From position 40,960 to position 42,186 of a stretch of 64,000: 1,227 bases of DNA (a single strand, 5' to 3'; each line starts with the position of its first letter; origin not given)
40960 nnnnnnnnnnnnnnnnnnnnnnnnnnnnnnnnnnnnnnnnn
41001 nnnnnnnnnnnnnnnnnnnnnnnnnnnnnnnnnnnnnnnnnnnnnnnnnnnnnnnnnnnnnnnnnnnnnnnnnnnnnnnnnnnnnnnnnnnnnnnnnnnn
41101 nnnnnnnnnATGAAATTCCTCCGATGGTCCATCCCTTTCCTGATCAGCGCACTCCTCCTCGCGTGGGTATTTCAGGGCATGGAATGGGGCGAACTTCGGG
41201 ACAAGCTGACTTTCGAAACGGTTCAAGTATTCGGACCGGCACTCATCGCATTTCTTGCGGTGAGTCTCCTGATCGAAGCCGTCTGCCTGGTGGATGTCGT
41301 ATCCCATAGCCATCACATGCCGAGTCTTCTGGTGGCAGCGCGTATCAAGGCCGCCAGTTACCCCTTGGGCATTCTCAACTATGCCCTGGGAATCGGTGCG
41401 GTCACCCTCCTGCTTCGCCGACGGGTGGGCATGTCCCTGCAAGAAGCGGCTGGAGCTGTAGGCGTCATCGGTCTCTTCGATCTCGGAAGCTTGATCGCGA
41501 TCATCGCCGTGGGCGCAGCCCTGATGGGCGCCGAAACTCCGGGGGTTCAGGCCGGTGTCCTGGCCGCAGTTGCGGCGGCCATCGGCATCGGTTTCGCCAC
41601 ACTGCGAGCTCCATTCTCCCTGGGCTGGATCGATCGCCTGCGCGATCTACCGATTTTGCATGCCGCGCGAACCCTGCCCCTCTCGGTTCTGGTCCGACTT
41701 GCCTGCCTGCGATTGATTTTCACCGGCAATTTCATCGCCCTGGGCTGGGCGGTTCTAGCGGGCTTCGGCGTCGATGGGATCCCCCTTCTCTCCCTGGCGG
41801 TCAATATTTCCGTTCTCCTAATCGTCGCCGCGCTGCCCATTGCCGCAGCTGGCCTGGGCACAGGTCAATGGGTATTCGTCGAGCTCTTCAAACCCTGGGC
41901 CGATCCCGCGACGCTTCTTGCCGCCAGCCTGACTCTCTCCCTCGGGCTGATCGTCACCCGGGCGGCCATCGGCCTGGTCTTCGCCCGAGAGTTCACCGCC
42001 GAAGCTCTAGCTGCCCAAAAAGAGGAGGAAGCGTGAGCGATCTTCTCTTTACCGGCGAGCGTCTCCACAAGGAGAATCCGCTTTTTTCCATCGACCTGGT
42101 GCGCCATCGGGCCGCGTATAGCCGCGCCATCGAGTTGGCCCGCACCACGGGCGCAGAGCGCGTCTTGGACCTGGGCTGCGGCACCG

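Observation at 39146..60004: About 21-kb uninterrupted envelope glycoconjugate/lipid locus with an unrecognised gene combination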

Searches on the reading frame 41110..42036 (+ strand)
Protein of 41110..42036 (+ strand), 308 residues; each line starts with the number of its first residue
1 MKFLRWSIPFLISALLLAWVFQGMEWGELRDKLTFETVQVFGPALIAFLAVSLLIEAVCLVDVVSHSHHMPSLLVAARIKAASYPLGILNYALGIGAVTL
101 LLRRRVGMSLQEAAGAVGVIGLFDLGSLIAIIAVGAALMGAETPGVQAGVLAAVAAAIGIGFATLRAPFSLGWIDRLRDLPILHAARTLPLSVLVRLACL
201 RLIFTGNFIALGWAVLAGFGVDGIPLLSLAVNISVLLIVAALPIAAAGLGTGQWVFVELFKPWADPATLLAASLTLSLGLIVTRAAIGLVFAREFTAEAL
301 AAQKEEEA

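Call 4: search_protein_families(library=pfam, proteins=[window:41110-42036:+], max_evalue=0.01)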
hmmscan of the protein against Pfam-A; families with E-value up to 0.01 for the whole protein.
window:41110-42036:+ (308 aa): 1 family
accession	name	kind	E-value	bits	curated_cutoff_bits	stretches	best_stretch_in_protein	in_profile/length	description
PF03706.18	LPG_synthase_TM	-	2.1e-06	27.8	33.4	1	8-276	3-290/302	Lysylphosphatidylglycerol synthase TM region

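Call 6: search_protein_families(library=ncbifam, proteins=[window:41110-42036:+], max_evalue=0.001)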
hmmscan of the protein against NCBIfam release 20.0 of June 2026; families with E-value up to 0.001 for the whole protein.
window:41110-42036:+ (308 aa): 0 families

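Call 70: find_homologous_proteins(query=window:41110-42036:+, max_evalue=0.001)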
Query window:41110-42036:+ (308 aa): 361 proteins with E <= 0.001 among 8000 candidates; the best 120 are listed.
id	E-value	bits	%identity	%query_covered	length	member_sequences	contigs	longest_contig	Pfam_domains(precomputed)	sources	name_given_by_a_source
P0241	2.5e-183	626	100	100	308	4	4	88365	PF03706.19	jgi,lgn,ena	jgi:hypothetical protein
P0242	2.3e-167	574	92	99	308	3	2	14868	-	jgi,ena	-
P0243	1.4e-142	492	79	94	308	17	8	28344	PF03706.19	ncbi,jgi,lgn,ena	jgi:hypothetical protein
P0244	1.5e-138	479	76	100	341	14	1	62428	PF03706.19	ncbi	-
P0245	1.6e-136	473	76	100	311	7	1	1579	PF03706.19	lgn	-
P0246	6.6e-136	471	76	99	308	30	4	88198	PF03706.19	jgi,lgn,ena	jgi:hypothetical protein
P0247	4.8e-135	468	76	100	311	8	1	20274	PF03706.19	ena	-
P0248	1.4e-131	456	73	100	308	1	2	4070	PF03706.19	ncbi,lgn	-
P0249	3.5e-131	455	73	100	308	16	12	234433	PF03706.19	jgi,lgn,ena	-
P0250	3.0e-130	452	73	99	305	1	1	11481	PF03706.19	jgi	-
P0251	9.2e-130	450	72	100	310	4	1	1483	PF03706.19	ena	-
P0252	3.1e-129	449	73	99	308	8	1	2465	PF03706.19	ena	-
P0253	4.4e-128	445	73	99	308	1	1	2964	PF03706.19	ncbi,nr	ncbi:MAG: lysylphosphatidylglycerol synthase domain-containing protein [Myxococcota bacterium]|nr:ly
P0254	3.9e-127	442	73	98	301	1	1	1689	PF03706.19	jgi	jgi:hypothetical protein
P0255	7.6e-126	438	71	100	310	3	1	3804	PF03706.19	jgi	-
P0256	2.1e-125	436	73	100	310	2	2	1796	PF03706.19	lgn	-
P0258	2.5e-105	370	63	100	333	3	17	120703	PF03706.19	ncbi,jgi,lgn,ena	jgi:hypothetical protein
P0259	6.9e-104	366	64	99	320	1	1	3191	PF03706.19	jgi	jgi:hypothetical protein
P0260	5.1e-102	359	74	81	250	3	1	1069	PF03706.19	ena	-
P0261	3.1e-99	350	63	99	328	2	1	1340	PF03706.19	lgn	-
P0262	1.7e-98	348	61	96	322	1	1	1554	PF03706.19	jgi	jgi:hypothetical protein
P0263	5.3e-98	346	61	96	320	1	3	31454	PF03706.19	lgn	-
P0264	1.6e-97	345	61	99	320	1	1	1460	PF03706.19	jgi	-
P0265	3.6e-97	343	62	99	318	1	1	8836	PF03706.19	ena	-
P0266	6.6e-96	339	62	98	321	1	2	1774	PF03706.19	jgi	jgi:hypothetical protein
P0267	1.3e-95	338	61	99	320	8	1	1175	PF03706.19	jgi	-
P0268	2.0e-95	338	61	96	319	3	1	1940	PF03706.19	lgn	-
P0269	2.8e-95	337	59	98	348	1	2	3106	PF03706.19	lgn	-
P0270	3.2e-94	334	59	99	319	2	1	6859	PF03706.19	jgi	-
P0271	9.3e-94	332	60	98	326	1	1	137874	PF03706.19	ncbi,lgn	-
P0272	3.0e-93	331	59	99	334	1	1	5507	PF03706.19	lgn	-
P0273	3.1e-93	331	58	99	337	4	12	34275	PF03706.19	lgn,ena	-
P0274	5.7e-93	330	61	99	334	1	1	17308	PF03706.19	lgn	-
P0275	8.4e-92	326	57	99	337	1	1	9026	PF03706.19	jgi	jgi:hypothetical protein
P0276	1.0e-91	326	60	98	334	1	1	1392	PF03706.19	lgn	-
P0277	1.1e-91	325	57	99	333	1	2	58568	PF03706.19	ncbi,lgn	-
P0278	1.4e-91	325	58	100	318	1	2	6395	PF03706.19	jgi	jgi:hypothetical protein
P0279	1.8e-90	321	60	100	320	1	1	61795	PF03706.19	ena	-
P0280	5.6e-90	320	57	99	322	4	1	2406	PF03706.19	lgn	-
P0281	2.9e-89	317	56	99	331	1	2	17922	PF03706.19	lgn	-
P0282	9.0e-89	316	55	98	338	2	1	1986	PF03706.19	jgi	jgi:hypothetical protein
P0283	1.2e-88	315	58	99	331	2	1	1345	PF03706.19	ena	-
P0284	2.4e-88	314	58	96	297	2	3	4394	PF03706.19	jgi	jgi:hypothetical protein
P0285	2.8e-88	314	57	99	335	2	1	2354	PF03706.19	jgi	jgi:hypothetical protein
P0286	3.5e-88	314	56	100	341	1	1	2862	PF03706.19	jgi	jgi:hypothetical protein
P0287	6.2e-88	313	57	100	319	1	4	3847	PF03706.19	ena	-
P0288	1.3e-87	312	57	99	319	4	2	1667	PF03706.19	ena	-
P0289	2.5e-87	311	58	99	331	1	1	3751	PF03706.19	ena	-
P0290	4.8e-87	310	56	99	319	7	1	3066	PF03706.19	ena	-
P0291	4.8e-87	310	55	99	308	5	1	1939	PF03706.19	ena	-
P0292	1.1e-86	309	57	99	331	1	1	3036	PF03706.19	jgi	-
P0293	4.2e-86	307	54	99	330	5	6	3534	PF03706.19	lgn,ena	-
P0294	9.6e-86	306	57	99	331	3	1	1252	PF03706.19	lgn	-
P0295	1.4e-85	305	55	99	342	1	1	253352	PF03706.19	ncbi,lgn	-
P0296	1.7e-85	305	53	99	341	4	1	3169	PF03706.19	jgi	-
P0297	2.8e-85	304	55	99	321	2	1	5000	PF03706.19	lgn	-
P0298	3.6e-85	304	54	99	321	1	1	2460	PF03706.19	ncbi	-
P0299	1.2e-84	302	55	99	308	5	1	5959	PF03706.19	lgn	-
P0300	1.8e-84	302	54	100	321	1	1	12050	PF03706.19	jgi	-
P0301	3.2e-84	301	56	98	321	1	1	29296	PF03706.19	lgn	-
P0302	3.8e-84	301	56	99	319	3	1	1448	PF03706.19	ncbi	-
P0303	7.0e-84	300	54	99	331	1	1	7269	PF03706.19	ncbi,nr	ncbi:MAG: lysylphosphatidylglycerol synthase domain-containing protein [Myxococcota bacterium]|nr:ly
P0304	1.0e-83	299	55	100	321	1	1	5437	PF03706.19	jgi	jgi:hypothetical protein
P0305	1.2e-83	299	55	99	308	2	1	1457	PF03706.19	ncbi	-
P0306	4.1e-83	297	55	96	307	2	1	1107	PF03706.19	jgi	jgi:hypothetical protein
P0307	1.5e-82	295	54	99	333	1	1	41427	PF03706.19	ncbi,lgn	-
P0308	4.5e-82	294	54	99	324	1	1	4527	PF03706.19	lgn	-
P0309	1.1e-81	293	54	99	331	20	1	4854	PF03706.19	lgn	-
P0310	2.1e-81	292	67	81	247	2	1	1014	PF03706.19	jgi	jgi:hypothetical protein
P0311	2.8e-81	291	54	98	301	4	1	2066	PF03706.19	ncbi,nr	ncbi:flippase-like domain-containing protein, partial [Myxococcota bacterium]|nr:flippase-like domai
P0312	9.1e-81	290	54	98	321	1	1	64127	PF03706.19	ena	-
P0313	1.2e-77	279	53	98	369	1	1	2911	PF03706.19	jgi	jgi:hypothetical protein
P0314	1.8e-77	279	50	98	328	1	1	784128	PF03706.19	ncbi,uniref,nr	ncbi:lysylphosphatidylglycerol synthase domain-containing protein [Oceanicoccus sp. KOV_DT_Chl]|unir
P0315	4.1e-77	278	60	85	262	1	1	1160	PF03706.19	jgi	jgi:uncharacterized membrane protein YbhN (UPF0104 family)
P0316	1.5e-76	276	53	100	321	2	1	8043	PF03706.19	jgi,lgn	-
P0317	2.5e-76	275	51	99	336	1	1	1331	PF03706.19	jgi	-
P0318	1.9e-75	272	53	99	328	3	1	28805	PF03706.19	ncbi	-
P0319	2.3e-75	272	53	99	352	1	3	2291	PF03706.19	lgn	-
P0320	4.0e-75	271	50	99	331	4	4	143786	PF03706.19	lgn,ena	-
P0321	9.6e-75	270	51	100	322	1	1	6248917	PF03706.19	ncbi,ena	-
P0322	4.4e-74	268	52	99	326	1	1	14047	PF03706.19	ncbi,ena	-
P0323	8.9e-74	267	51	99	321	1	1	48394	PF03706.19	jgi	-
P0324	1.4e-72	263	53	97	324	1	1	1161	PF03706.19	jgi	-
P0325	1.6e-72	263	52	97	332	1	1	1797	PF03706.19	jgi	-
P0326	2.3e-72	262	50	100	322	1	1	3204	PF03706.19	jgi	jgi:hypothetical protein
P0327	1.4e-71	259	51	97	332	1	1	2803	PF03706.19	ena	-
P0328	1.4e-71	259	53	99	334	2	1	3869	PF03706.19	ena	-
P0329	6.9e-71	257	48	99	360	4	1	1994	PF03706.19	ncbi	-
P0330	1.9e-69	252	49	97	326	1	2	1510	PF03706.19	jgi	-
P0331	3.8e-69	251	48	99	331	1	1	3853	PF03706.19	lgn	-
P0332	7.2e-68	247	54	90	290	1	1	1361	PF03706.19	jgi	jgi:hypothetical protein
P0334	1.7e-67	246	46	96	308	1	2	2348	PF03706.19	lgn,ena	-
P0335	2.3e-66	242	48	100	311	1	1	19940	PF03706.19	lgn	-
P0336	8.3e-66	241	48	99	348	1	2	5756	PF03706.19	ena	-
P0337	1.8e-65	239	47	98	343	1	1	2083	PF03706.19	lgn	-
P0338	2.2e-65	239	48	95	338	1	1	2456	PF03706.19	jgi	jgi:hypothetical protein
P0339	1.7e-64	236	47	99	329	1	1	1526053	PF03706.19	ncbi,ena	-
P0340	4.2e-64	235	47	100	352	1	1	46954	PF03706.19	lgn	-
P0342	9.0e-64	234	49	98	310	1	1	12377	PF03706.19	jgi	jgi:hypothetical protein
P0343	1.8e-63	233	47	99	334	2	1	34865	PF03706.19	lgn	-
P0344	4.6e-63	232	49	98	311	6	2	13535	PF03706.19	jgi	jgi:hypothetical protein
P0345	4.7e-63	231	48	98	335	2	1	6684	PF03706.19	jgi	jgi:hypothetical protein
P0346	1.4e-62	230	47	98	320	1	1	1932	PF03706.19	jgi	jgi:uncharacterized membrane protein YbhN (UPF0104 family)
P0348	2.2e-62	229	45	98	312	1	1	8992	PF03706.19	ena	-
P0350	8.6e-62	227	46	99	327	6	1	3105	PF03706.19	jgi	-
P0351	1.0e-61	227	47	99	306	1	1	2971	PF03706.19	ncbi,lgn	ncbi:MAG: lysylphosphatidylglycerol synthase domain-containing protein [Myxococcota bacterium]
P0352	1.2e-61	227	44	100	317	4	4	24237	PF03706.19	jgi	jgi:hypothetical protein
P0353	1.4e-61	227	46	99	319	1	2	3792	PF03706.19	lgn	-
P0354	2.6e-61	226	47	98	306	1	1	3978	PF03706.19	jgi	jgi:hypothetical protein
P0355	2.7e-61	226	46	99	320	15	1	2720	PF03706.19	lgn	-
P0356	2.8e-61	226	45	99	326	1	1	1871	PF03706.19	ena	-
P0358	5.0e-61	225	46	100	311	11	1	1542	PF03706.19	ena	-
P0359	6.5e-61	224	43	99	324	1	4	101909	PF03706.19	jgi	jgi:Lysylphosphatidylglycerol synthase TM region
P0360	6.8e-61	224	46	99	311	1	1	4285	PF03706.19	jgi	jgi:hypothetical protein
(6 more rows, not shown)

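Call 71: find_encoding_contigs(protein=P0314, flank=10000, max_places=1)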
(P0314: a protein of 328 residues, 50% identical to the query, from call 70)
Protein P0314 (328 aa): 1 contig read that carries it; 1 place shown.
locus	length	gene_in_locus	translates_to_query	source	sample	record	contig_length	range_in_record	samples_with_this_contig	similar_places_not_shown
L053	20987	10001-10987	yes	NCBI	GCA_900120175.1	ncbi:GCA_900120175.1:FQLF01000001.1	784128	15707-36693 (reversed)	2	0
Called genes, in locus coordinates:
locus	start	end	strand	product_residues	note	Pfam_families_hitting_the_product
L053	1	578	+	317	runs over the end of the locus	PF01266:DAO (weak), PF13450:NAD_binding_8, PF01593:Amino_oxidase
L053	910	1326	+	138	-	PF04138:GtrA_DPMS_TM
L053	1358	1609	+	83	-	-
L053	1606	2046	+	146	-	PF08241:Methyltransf_11 (weak), PF13489:Methyltransf_23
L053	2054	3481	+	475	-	PF12710:HAD (faint), PF01040:UbiA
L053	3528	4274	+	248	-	PF01565:FAD_binding_4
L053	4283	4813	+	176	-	-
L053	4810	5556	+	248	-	PF00106:adh_short, PF08659:KR (weak), PF13561:adh_short_C2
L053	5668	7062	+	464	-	-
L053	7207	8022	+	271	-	PF08003:Methyltransf_9, PF13489:Methyltransf_23, PF08241:Methyltransf_11, PF08242:Methyltransf_12, PF13649:Methyltransf_25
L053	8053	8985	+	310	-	PF13489:Methyltransf_23, PF08241:Methyltransf_11 (weak), PF08242:Methyltransf_12 (weak)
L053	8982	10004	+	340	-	PF00487:FA_desaturase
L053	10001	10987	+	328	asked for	PF03706:LPG_synthase_TM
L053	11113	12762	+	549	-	-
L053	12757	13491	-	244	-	PF13489:Methyltransf_23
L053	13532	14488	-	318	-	PF00535:Glycos_transf_2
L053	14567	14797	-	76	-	-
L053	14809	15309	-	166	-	PF13489:Methyltransf_23, PF08241:Methyltransf_11 (faint), PF08242:Methyltransf_12 (faint), PF13649:Methyltransf_25 (weak)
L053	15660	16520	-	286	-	-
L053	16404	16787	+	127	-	-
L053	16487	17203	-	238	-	-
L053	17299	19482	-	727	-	PF00535:Glycos_transf_2, PF13641:Glyco_tranf_2_3 (weak), PF13692:Glyco_trans_1_4 (weak)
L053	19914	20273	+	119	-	-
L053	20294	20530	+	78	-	-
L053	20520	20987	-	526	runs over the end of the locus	-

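Call 77: search_protein_families(library=pfam, proteins=[L053:5668-7062:+, L053:11113-12762:+], max_evalue=1)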
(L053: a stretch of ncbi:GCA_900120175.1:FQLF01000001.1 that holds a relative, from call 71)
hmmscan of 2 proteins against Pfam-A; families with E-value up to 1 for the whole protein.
L053:5668-7062:+ (464 aa): 0 families

L053:11113-12762:+ (549 aa): 2 families
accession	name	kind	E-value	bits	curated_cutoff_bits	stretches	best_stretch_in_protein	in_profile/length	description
PF12031.14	BAF250_C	-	0.1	12.3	21.1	1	87-128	12-53/257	SWI/SNF-like complex subunit BAF250/Osa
PF03779.20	SPW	-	0.39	11.6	31.5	0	106-188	9-89/93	SPW repeat domain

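Call 88: find_encoding_contigs(protein=P0339, flank=10000, max_places=1)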
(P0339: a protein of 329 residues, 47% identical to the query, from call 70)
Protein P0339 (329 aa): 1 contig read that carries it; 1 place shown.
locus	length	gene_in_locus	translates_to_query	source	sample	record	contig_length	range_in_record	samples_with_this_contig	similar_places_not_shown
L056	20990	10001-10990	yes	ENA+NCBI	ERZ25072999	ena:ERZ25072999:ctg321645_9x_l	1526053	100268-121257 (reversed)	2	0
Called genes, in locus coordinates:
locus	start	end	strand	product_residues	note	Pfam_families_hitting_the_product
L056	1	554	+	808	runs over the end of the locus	PF11412:DsbD_N, PF02683:DsbD_TM, PF13899:Thioredoxin_7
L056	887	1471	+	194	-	PF00578:AhpC-TSA, PF08534:Redoxin, PF13098:Thioredoxin_2 (weak), PF00085:Thioredoxin, PF13905:Thioredoxin_8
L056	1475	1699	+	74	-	PF14086:DUF4266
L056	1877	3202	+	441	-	PF12094:DUF3570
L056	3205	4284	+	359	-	PF02424:ApbE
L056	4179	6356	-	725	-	PF21305:type_II_gspD_N0, PF03958:Secretin_N, PF00263:Secretin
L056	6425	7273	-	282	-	PF13505:OMP_b-brl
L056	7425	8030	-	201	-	PF01066:CDP-OH_P_transf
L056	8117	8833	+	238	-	PF00535:Glycos_transf_2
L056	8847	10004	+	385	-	PF13439:Glyco_transf_4, PF13579:Glyco_trans_4_4, PF20706:GT4-conflict, PF00534:Glycos_transf_1, PF13692:Glyco_trans_1_4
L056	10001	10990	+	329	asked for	PF03706:LPG_synthase_TM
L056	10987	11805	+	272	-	PF13489:Methyltransf_23, PF13847:Methyltransf_31, PF08241:Methyltransf_11, PF08242:Methyltransf_12, PF13649:Methyltransf_25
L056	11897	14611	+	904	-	PF03176:MMPL, PF02460:Patched (faint), PF03176:MMPL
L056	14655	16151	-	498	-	PF05833:NFACT_N, PF05670:NFACT-R_1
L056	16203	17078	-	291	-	PF01149:Fapy_DNA_glyco, PF06831:H2TH, PF06827:zf-FPG_IleRS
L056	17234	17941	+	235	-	PF02631:RecX_HTH2 (weak)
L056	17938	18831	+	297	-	PF12706:Lactamase_B_2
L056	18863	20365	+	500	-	PF05402:PqqD, PF04055:Radical_SAM, PF13186:SPASM (weak)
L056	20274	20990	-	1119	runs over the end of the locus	PF00082:Peptidase_S8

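Call 90: search_protein_families(library=ncbifam, proteins=[L056:7425-8030:-, L056:6425-7273:-], max_evalue=0.01)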
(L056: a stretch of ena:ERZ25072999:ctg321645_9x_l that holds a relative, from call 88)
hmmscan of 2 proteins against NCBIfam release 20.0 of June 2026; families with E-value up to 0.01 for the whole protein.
L056:7425-8030:- (201 aa): 10 families
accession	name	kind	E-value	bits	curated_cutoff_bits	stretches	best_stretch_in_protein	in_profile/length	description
NF040950.1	archin_ph_syn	equivalog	5e-18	65.6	180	1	5-197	3-190/191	archaetidylinositol phosphate synthase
NF045883.1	PIPSynth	equivalog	1.8e-09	37.6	170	1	6-168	3-161/197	phosphatidylinositol phosphate synthase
NF041135.1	IPPtranDIPPsyn_Thcocales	equivalog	9.7e-09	34.7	580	1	26-116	250-339/419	bifunctional L-myo-inositol-1-phosphate cytidylyltransferase/CDP-L-myo-inositol myo-inositolphosphotransferase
TIGR00473.1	pssA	equivalog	5.9e-08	32.9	107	1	41-124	10-94/153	CDP-diacylglycerol--serine O-phosphatidyltransferase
TIGR04217.1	archae_ser_T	exception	2e-07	31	200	1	38-195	20-168/221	archaetidylserine synthase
NF038086.1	anchor_synt_A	exception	1e-05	25.5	200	1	32-97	18-77/222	protein sorting system archaetidylserine synthase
NF045888.1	PhCholSynBrdy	equivalog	1.1e-05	25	400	1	31-193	26-181/243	phosphatidylcholine synthase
NF052561.1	PIPSynBT1523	equivalog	9.2e-05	22.2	350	1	15-102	14-111/232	hypothetical protein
TIGR00560.1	pgsA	equivalog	0.00079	20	109.1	1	40-135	22-115/183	CDP-diacylglycerol--glycerol-3-phosphate 3-phosphatidyltransferase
NF053678.1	ClpnSynClsA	equivalog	0.001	19.3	240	1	28-118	6-95/180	cardiolipin synthase ClsA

L056:6425-7273:- (282 aa): 0 families
